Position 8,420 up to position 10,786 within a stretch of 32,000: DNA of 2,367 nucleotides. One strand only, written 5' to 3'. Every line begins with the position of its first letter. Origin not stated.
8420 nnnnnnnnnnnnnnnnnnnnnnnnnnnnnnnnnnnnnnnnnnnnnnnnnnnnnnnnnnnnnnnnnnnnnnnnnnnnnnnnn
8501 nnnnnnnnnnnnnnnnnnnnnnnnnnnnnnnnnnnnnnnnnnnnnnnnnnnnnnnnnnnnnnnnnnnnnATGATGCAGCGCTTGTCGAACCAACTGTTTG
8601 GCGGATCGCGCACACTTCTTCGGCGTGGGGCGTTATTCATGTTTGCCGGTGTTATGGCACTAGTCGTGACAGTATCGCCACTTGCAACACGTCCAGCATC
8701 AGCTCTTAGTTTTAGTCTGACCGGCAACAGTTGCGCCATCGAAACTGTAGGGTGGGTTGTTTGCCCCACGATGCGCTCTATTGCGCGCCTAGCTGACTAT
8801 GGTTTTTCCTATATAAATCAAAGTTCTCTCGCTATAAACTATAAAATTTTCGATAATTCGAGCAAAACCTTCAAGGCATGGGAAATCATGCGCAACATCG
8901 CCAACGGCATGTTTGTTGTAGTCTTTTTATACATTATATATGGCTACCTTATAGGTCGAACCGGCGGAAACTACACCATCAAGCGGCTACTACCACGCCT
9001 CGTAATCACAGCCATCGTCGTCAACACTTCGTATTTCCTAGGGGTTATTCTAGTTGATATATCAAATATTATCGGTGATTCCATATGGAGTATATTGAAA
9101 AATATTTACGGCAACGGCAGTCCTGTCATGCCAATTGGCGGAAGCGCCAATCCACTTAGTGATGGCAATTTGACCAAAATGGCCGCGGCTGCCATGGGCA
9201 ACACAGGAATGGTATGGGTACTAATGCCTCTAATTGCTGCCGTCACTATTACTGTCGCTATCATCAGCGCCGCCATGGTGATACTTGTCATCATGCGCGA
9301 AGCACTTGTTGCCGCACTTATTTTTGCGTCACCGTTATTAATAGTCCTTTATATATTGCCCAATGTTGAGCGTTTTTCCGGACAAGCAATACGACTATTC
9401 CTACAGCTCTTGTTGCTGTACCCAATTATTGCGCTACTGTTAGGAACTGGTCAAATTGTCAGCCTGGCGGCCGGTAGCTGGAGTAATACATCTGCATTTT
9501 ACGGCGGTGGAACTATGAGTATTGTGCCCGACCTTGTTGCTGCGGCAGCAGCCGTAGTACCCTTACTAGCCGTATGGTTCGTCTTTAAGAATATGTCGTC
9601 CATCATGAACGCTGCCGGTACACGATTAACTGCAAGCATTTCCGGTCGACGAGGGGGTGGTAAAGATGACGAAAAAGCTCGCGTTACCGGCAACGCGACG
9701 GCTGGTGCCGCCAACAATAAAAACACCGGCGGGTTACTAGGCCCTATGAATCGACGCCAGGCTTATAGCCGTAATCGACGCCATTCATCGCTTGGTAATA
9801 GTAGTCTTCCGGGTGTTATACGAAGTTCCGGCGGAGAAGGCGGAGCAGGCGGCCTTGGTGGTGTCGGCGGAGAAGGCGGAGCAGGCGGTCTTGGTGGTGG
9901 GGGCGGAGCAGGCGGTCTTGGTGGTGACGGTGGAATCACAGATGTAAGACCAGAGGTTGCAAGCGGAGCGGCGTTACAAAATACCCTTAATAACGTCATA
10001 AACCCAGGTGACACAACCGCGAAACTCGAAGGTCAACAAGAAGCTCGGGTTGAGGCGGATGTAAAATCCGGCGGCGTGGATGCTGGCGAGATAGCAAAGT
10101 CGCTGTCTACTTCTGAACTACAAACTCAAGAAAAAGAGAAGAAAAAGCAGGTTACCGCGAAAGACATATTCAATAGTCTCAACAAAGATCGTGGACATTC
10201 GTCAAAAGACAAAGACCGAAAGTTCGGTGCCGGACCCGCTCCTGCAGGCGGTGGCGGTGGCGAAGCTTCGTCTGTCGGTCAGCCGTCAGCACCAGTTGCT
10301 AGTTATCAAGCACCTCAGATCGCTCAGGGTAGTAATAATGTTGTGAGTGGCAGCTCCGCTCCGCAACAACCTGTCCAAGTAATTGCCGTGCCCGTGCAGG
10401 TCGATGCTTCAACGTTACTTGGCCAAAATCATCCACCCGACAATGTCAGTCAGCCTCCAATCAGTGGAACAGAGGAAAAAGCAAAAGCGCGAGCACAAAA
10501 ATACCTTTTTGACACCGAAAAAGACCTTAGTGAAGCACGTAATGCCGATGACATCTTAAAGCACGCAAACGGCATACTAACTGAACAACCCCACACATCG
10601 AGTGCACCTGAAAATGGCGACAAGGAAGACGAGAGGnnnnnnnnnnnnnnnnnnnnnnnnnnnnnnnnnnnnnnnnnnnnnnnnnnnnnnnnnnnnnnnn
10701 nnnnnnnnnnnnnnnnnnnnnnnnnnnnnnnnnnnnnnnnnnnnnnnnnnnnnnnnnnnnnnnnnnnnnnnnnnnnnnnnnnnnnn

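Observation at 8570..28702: The locus is built from two anciently duplicated modules: VirB6-like channel plus ~1,100-aa anchored surface protein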

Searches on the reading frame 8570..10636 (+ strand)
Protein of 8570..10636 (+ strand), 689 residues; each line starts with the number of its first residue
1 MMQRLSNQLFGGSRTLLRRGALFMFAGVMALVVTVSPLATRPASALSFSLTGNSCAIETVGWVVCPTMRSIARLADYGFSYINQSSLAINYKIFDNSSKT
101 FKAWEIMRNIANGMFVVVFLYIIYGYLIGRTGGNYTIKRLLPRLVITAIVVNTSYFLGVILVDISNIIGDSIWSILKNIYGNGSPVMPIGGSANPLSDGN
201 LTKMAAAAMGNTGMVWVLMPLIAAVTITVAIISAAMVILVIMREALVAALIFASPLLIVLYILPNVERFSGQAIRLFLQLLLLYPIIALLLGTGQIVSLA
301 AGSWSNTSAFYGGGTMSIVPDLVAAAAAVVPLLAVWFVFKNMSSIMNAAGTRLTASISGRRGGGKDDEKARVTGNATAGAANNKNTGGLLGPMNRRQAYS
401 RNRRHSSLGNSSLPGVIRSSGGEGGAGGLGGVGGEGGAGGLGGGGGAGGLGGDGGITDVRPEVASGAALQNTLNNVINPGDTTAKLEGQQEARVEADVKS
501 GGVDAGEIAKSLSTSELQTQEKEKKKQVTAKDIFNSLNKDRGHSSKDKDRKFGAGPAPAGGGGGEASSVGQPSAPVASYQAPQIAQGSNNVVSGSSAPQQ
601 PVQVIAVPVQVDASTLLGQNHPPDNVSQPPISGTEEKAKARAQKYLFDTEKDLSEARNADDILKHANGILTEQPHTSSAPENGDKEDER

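Call 6: search_protein_families(library=pfam, proteins=[window:8570-10636:+], max_evalue=0.1)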
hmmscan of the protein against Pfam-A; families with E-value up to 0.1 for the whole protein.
window:8570-10636:+ (689 aa): 0 families

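Call 7: search_protein_families(library=ncbifam, proteins=[window:8570-10636:+], max_evalue=0.1)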
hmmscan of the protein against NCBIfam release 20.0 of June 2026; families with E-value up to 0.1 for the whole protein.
window:8570-10636:+ (689 aa): 0 families

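Call 13: search_protein_families(library=pfam, alignment_id=A1, max_evalue=1)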
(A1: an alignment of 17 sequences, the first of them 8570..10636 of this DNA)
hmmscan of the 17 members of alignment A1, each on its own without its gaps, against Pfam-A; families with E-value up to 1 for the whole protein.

A. member 1, window:8570-10636:+ (689 aa): 0 families

B. families by the number of members that match (of 17 scanned): 12 families
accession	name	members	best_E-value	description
PF04610.19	TrbL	11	1.4e-06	TrbL/VirB6 plasmid conjugal transfer protein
PF11833.13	CPP1-like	3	0.082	Protein CHAPERONE-LIKE PROTEIN OF POR1-like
PF10320.15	7TM_GPCR_Srsx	2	0.012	Serpentine type 7TM GPCR chemoreceptor Srsx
PF08733.15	PalH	2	0.022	PalH/RIM21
PF10306.14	FLILHELTA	2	0.18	Hypothetical protein FLILHELTA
PF07213.16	DAP10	1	0.037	DAP10 membrane protein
PF08175.17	SspO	1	0.11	Small acid-soluble spore protein O family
PF05890.17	Ebp2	1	0.16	Eukaryotic rRNA processing protein EBP2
PF06337.17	DUSP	1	0.16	DUSP domain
PF10116.14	Host_attach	1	0.17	Protein required for attachment to host cells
PF12595.13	iRhom1-2_N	1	0.17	Inactive rhomboid proteins 1/2, N-terminal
PF04684.18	BAF1_ABF1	1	0.56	BAF1 / ABF1 chromatin reorganising factor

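Call 14: search_solved_structures(query=A1, max_evalue=10)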
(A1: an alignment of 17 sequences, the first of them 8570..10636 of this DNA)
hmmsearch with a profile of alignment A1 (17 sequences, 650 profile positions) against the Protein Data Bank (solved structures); distinct sequences matched with E-value up to 10: 0.

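Call 27: find_related_loci(query=A1, collection=genome_contigs, flank=10000)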
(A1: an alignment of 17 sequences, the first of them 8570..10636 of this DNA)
Query A1 (689 aa) in genome_contigs; peptide patterns used: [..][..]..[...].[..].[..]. (x = any residue, [..] = any of these).
69 stretches matched a pattern; 18 encode a relative of the query (tblastn E <= 1e-3); 18 distinct loci.
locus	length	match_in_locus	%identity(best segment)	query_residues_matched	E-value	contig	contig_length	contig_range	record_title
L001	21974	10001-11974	58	14-687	0e+0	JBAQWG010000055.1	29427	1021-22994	MAG: Candidatus Saccharimonadales bacterium isolate MFD12012_ilm_asm_bin23 k127_97017, whole genome shotgun sequence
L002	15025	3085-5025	60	1-678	0e+0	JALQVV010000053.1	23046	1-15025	MAG: Candidatus Saccharimonadia bacterium isolate FCJ.42 FCJ_32660, whole genome shotgun sequence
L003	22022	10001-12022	52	1-686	0e+0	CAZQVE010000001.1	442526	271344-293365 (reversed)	MAG TPA_asm: uncultured Candidatus Saccharibacteria bacterium isolate SRP263527_co2_210 genome assembly, contig: NODE_5_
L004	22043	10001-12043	50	1-688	0e+0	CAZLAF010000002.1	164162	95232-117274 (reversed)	MAG TPA_asm: uncultured Candidatus Saccharibacteria bacterium isolate binchicken_co173_115 genome assembly, contig: NODE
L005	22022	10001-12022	50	1-683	0e+0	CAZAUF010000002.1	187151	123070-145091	MAG TPA_asm: uncultured Candidatus Saccharibacteria bacterium isolate SRP144015_co1_45 genome assembly, contig: NODE_31_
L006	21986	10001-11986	52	1-678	0e+0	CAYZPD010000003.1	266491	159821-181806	MAG TPA_asm: uncultured Candidatus Saccharibacteria bacterium isolate SRP292972_co3_105 genome assembly, contig: NODE_60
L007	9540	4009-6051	48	1-688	0e+0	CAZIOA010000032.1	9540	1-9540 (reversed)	MAG TPA_asm: uncultured Candidatus Saccharibacteria bacterium isolate SRP263527_co2_73 genome assembly, contig: NODE_660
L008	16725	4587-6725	49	1-684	0e+0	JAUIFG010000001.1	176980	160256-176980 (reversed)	MAG: bacterium isolate 8_bin.73 NODE_168_length_176980_cov_1.438081, whole genome shotgun sequence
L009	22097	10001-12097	48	1-688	0e+0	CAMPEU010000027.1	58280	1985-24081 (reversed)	MAG: uncultured Candidatus Saccharibacteria bacterium isolate ERR4918all_bin.1_MetaWRAP_v1.1_MAG genome assembly, contig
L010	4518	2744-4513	55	1-621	0e+0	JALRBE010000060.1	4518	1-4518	MAG: Candidatus Saccharimonadia bacterium isolate HM.17 NODE_60_length_4518_cov_4.157847, whole genome shotgun sequence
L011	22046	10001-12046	47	1-689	5e-179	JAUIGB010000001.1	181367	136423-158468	MAG: bacterium isolate Co_bin.129 NODE_862_length_181367_cov_1.286808, whole genome shotgun sequence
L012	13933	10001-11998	47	1-665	2e-176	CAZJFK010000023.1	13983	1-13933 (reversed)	MAG TPA_asm: uncultured Candidatus Saccharibacteria bacterium isolate SRP344714_co1_354 genome assembly, contig: NODE_79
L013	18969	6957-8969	47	14-689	8e-175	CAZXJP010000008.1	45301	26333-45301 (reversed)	MAG TPA_asm: uncultured Candidatus Saccharibacteria bacterium isolate SRP334346_co1_113 genome assembly, contig: NODE_87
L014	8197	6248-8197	49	1-641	2e-180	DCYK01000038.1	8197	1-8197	MAG TPA_asm: Candidatus Saccharibacteria bacterium UBA2112 UBA2112_contig_167309, whole genome shotgun sequence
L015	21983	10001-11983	51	1-663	2e-180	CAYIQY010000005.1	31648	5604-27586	MAG TPA_asm: uncultured Candidatus Saccharibacteria bacterium isolate ERP119705_co25_180 genome assembly, contig: NODE_6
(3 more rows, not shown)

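Call 49: predict_structure(alignment_id=A1)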
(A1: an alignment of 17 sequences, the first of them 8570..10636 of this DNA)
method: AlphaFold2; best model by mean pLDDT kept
length: 689 residues; sequences in the alignment: 17
mean_pLDDT: 49.1   pTM: 0.32
mean pLDDT of the five models: 49.1, 46.4, 46.3, 44.1, 40.9
residues with pLDDT >= 90: 0; 70-90: 98; 50-70: 194; < 50: 397
segments of 3 or more residues with pLDDT < 50: 1-6, 31-63, 82-91, 181-199, 298-330, 361-485, 489-529, 542-630, 666-689
pLDDT, mean of each block of 10 residues (from residue 1): 46 53 51 39 27 36 51 54 46 60 72 78 78 67 81 73 68 58 35 37 52 52 59 58 64 73 75 77 66 52 37 33 44 59 60 51 47 45 35 36 37 34 33 35 31 28 37 42 47 40 36 40 43 60 44 38 30 34 35 33 37 40 41 67 71 70 47 36 39
secondary structure, 60 per line:
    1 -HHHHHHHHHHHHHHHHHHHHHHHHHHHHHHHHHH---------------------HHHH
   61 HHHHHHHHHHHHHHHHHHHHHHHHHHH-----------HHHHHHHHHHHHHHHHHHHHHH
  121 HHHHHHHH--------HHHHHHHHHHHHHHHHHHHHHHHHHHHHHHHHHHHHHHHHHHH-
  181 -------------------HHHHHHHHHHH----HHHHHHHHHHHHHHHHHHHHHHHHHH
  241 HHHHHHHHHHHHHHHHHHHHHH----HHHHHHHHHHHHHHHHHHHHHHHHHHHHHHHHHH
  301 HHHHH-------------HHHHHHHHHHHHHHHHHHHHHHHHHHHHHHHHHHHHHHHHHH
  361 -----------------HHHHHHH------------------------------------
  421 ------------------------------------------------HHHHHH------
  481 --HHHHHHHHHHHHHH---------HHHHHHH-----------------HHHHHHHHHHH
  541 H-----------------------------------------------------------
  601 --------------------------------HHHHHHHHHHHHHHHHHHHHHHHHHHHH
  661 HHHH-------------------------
elements in order (helices of 4 or more, strands of 3 or more residues): H2-35 H57-87 H99-128 H137-179 H200-210 H215-262 H267-305 H319-360 H378-384 H469-474 H483-496 H506-512 H530-541 H633-664

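Call 55: fold_search(model_id=the predicted structure, library=pdb)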
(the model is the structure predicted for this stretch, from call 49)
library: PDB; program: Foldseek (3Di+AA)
matches with E <= 10: 189; with E <= 0.001: 0
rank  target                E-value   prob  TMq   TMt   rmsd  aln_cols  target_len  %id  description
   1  8rtd_L                4.7e-03  0.99  0.19  0.38  11.2       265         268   18  Stalk-Arches-IMC structure from the fully-assembled R388 type IV secretion system determined by cryo-EM. (released 2024-06-19)
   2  8rt9_F                9.3e-03  0.95  0.18  0.34  11.0       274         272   18  Stalk complex full-length structure (TrwJ/VirB5-TrwI/VirB6) from the fully-assembled R388 type IV secretion system det (released 2024-06-19)
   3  7o3v_G                1.1e-02  0.99  0.21  0.41   8.9       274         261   17  Stalk complex structure (TrwJ/VirB5-TrwI/VirB6) from the fully-assembled R388 type IV secretion system determined by c (released 2022-06-22)
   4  7o3v_F                1.3e-02  0.97  0.21  0.39   9.2       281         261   17  Stalk complex structure (TrwJ/VirB5-TrwI/VirB6) from the fully-assembled R388 type IV secretion system determined by c (released 2022-06-22)
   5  7sqc_1K               1.6e-01  0.09  0.06  0.12  47.4       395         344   10  Ciliary C1 central pair apparatus isolated from Chlamydomonas reinhardtii (released 2022-04-13)
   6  7sqc_1J               2.8e-01  0.09  0.06  0.13  44.2       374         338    9  Ciliary C1 central pair apparatus isolated from Chlamydomonas reinhardtii (released 2022-04-13)
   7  7n6g_3R               5.9e-01  0.13  0.10  0.17  44.3       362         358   11  C1 of central pair (released 2022-05-18)
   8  23as_0                1.1e+00  0.07  0.09  0.14  29.7       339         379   12  Structure of Arabidopsis SNX1 (Class l, 7-fold) (released 2026-03-18)
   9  7sqc_1W               1.2e+00  0.06  0.07  0.15  36.5       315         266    9  Ciliary C1 central pair apparatus isolated from Chlamydomonas reinhardtii (released 2022-04-13)
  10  7udn_B                1.2e+00  0.06  0.09  0.17  20.2       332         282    9  Crystal structure of designed helical repeat protein RPB_PLP1_R6 in alternative conformation 2 (released 2023-03-22)
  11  6grj_B                1.2e+00  0.02  0.06  0.09  33.4       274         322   14  Structure of the AhlB pore of the tripartite alpha-pore forming toxin, AHL, from Aeromonas hydrophila. (released 2019-07-03)
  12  7o3v_H                1.4e+00  0.38  0.16  0.44   5.8       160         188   18  Stalk complex structure (TrwJ/VirB5-TrwI/VirB6) from the fully-assembled R388 type IV secretion system determined by c (released 2022-06-22)
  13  8r5s_E                1.4e+00  0.15  0.13  0.30  14.2       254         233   13  t113 - De-novo designed soluble homotetramer (released 2024-11-27)
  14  8r5s_D                1.4e+00  0.15  0.13  0.30  14.3       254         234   14  t113 - De-novo designed soluble homotetramer (released 2024-11-27)
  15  6paq_A                1.4e+00  0.06  0.09  0.10  20.0       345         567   15  Structure of a bacterial Atm1-family ABC exporter with ATP bound (released 2020-06-24)
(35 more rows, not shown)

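Call 95: search_protein_families(library=phrogs, proteins=[window:8570-10636:+], max_evalue=0.001)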
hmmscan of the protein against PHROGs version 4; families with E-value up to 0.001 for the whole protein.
window:8570-10636:+ (689 aa): 0 families
